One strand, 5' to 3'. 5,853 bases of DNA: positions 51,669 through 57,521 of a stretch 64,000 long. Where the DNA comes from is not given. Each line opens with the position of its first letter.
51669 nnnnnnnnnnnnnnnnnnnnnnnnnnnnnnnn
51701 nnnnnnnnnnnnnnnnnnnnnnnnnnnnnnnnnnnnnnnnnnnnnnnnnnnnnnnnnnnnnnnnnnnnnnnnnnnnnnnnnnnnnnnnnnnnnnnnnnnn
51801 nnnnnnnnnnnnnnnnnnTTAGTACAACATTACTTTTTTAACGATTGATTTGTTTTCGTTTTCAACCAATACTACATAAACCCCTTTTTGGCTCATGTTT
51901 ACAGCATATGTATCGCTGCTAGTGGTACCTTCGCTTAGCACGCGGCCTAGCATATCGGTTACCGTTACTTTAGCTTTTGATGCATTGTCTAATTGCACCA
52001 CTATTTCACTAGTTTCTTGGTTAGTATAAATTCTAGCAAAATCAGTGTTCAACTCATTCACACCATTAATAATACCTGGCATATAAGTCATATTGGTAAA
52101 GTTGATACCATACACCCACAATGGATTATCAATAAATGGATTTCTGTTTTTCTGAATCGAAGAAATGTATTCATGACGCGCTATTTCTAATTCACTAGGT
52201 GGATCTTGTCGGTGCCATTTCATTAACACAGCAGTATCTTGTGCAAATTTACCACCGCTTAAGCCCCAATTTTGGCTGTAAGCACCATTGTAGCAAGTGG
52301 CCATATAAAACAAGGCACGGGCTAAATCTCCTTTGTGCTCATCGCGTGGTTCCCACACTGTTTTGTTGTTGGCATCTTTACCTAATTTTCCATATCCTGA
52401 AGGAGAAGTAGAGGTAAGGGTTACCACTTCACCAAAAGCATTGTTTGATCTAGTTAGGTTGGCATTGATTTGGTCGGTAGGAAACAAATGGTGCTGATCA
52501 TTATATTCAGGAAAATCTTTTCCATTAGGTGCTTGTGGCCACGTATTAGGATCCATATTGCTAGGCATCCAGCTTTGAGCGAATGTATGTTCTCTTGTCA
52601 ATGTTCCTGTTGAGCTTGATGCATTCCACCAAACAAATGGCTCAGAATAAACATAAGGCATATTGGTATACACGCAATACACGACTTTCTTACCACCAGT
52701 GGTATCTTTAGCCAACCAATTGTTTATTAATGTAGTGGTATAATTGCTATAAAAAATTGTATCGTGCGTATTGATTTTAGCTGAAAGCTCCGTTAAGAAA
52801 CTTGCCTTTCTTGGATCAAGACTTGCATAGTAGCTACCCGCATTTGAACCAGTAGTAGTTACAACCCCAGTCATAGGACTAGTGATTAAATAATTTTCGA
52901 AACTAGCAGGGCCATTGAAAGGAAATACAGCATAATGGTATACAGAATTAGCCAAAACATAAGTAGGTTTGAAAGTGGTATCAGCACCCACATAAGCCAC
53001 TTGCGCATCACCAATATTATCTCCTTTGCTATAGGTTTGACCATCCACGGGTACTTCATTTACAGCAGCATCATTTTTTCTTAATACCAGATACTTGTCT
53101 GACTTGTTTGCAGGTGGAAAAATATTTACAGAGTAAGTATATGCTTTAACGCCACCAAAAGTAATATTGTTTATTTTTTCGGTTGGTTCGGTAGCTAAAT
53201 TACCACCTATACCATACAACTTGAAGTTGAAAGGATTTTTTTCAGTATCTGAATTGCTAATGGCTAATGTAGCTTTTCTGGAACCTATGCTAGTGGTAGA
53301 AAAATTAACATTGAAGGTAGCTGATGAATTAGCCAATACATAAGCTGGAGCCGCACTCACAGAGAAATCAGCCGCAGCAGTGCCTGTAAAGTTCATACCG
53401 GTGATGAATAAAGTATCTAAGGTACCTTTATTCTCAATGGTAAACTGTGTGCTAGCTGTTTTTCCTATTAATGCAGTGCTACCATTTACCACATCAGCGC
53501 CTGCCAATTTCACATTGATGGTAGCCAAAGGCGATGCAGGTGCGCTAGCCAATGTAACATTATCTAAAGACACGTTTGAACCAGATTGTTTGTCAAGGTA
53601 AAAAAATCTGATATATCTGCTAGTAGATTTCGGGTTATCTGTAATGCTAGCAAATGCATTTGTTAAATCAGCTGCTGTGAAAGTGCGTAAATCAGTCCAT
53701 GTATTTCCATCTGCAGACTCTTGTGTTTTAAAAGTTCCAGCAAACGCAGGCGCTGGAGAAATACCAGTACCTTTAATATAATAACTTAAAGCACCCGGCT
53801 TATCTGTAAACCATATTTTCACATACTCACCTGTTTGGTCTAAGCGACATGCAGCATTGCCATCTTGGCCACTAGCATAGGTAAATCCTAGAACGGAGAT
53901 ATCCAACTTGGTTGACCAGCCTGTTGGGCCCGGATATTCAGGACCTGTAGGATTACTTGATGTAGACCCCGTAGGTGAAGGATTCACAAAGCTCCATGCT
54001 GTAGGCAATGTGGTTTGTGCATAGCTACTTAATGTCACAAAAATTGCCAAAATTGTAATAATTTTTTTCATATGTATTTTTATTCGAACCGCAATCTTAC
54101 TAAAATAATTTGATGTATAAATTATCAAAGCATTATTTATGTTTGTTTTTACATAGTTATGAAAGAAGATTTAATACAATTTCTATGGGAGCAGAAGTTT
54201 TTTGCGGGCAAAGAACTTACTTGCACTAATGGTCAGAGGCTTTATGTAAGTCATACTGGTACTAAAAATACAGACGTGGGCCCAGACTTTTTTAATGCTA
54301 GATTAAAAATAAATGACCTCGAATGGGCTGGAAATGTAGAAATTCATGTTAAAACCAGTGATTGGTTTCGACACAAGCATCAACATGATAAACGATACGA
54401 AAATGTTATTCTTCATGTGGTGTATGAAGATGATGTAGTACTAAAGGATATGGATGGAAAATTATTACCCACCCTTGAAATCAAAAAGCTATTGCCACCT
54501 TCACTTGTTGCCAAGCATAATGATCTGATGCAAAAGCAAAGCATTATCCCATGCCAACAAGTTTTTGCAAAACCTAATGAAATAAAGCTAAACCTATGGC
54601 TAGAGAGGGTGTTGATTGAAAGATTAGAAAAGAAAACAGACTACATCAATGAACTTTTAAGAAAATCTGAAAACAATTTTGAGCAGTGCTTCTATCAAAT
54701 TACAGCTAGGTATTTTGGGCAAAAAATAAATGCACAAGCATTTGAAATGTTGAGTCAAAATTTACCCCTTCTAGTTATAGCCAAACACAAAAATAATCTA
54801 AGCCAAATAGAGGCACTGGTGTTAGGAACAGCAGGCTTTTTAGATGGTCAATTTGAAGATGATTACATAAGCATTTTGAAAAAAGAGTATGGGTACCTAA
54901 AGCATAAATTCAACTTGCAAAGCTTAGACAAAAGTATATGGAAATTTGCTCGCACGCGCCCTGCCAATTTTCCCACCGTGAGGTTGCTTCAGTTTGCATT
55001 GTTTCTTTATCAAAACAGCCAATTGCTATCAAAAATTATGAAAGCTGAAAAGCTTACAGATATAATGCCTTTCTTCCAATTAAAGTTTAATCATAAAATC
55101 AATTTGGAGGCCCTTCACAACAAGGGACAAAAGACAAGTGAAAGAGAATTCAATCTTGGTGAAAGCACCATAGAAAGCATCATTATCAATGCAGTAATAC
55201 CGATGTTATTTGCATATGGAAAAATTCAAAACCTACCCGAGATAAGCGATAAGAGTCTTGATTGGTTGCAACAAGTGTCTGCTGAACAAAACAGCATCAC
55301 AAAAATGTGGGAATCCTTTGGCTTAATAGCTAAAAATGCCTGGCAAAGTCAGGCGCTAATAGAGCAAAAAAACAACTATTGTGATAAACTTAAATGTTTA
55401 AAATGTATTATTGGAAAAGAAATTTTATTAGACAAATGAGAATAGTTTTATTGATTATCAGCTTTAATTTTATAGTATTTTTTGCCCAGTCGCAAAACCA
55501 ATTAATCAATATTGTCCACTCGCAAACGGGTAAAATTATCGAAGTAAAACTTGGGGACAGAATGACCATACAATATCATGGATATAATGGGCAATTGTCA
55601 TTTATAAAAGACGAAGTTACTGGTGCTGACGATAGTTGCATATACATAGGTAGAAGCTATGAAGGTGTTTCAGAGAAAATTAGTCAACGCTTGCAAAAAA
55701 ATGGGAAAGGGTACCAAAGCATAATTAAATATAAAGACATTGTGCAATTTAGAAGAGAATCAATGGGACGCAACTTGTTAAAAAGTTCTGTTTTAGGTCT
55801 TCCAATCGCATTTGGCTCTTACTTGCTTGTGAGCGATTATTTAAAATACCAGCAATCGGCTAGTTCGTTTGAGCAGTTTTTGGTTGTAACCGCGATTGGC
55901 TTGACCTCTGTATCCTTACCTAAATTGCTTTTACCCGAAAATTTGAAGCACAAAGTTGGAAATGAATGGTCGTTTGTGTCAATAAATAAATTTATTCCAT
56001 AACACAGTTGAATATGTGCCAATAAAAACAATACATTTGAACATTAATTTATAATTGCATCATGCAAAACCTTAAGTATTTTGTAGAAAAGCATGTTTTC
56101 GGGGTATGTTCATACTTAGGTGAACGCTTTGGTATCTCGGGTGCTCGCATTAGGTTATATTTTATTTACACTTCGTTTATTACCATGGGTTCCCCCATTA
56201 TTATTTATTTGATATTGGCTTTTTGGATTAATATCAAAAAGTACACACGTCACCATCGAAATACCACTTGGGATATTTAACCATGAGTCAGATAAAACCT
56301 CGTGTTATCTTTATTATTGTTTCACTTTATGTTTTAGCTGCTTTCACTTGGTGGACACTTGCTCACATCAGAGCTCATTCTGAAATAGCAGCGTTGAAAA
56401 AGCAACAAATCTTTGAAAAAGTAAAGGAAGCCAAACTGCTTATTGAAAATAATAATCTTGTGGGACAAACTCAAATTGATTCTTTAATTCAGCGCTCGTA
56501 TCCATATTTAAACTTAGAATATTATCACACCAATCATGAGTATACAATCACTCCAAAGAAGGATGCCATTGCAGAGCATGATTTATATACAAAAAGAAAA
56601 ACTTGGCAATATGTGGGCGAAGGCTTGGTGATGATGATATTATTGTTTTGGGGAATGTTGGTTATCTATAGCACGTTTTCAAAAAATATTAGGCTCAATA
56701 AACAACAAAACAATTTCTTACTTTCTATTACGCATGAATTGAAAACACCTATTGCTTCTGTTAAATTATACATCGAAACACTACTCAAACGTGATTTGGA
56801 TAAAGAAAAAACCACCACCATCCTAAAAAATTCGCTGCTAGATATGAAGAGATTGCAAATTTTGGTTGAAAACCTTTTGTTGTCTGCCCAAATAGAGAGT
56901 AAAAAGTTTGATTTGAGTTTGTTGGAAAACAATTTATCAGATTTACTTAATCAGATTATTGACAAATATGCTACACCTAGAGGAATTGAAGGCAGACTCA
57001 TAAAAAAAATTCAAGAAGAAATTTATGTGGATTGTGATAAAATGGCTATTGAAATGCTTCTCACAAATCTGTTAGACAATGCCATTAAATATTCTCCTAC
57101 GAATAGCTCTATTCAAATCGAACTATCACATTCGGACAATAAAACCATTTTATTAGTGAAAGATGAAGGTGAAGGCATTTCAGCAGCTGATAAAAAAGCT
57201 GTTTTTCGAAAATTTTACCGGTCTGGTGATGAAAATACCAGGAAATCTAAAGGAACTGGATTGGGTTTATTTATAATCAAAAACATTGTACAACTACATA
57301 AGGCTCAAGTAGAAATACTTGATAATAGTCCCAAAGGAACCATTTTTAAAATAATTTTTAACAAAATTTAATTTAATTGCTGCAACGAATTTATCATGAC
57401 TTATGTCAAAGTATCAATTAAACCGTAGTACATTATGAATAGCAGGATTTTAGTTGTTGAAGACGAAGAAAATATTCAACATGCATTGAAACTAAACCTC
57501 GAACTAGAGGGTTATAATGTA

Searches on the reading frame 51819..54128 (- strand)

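Call 51: search_protein_families(library=pfam, proteins=[window:51819-54128:-], max_evalue=0.0001)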
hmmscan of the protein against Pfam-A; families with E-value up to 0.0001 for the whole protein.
window:51819-54128:- (769 aa): 4 families
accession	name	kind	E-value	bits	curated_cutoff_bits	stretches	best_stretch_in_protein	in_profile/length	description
PF04231.19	Endonuclease_1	-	4.9e-37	128.4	25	1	446-669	7-234/235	Endonuclease I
PF19910.5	DUF6383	-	6.9e-07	29.8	23.7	1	710-762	20-73/74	Domain of unknown function (DUF6383)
PF22544.2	HYDIN_VesB_CFA65-like_Ig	-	7.1e-06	26.6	25.5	1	213-306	9-99/100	HYDIN/CFA65/VesB-like, Ig-like domain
PF18962.6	Por_Secre_tail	-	8.8e-06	26.4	27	1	707-767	8-74/75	Secretion system C-terminal sorting domain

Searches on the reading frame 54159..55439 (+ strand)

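Call 51: search_protein_families(library=pfam, proteins=[window:54159-55439:+], max_evalue=0.0001)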
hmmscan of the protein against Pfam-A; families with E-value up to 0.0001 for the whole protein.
window:54159-55439:+ (426 aa): 1 family
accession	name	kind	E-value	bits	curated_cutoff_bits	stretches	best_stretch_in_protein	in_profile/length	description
PF11013.13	DUF2851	-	8.9e-126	420.3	25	1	3-379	1-375/375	Protein of unknown function (DUF2851)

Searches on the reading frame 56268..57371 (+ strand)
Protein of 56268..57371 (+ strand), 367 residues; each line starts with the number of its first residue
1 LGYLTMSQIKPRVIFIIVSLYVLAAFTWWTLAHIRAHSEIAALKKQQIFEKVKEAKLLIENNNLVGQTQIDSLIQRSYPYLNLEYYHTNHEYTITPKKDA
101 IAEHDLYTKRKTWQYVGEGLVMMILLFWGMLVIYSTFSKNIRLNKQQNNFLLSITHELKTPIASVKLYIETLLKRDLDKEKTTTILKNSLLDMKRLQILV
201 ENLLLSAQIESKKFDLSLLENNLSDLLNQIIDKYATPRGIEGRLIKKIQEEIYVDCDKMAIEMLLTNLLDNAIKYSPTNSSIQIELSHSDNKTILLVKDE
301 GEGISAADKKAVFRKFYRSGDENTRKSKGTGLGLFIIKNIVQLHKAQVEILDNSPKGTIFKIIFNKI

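Call 51: search_protein_families(library=pfam, proteins=[window:56268-57371:+], max_evalue=0.0001)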
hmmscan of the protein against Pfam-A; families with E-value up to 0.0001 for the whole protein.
window:56268-57371:+ (367 aa): 4 families
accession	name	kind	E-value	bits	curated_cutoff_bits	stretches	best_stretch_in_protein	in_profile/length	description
PF02518.31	HATPase_c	-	7.6e-23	81.5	26.4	1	257-364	2-107/111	Histidine kinase-, DNA gyrase B-, and HSP90-like ATPase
PF00512.31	HisKA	-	6.4e-11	42.6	26.9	1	147-211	2-65/66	His Kinase A (phospho-acceptor) domain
PF14501.12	HATPase_c_5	-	5.7e-07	29.8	22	1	259-352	4-90/102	GHKL domain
PF13589.12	HATPase_c_3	-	2e-05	25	25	1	262-334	4-77/137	Histidine kinase-, DNA gyrase B-, and HSP90-like ATPase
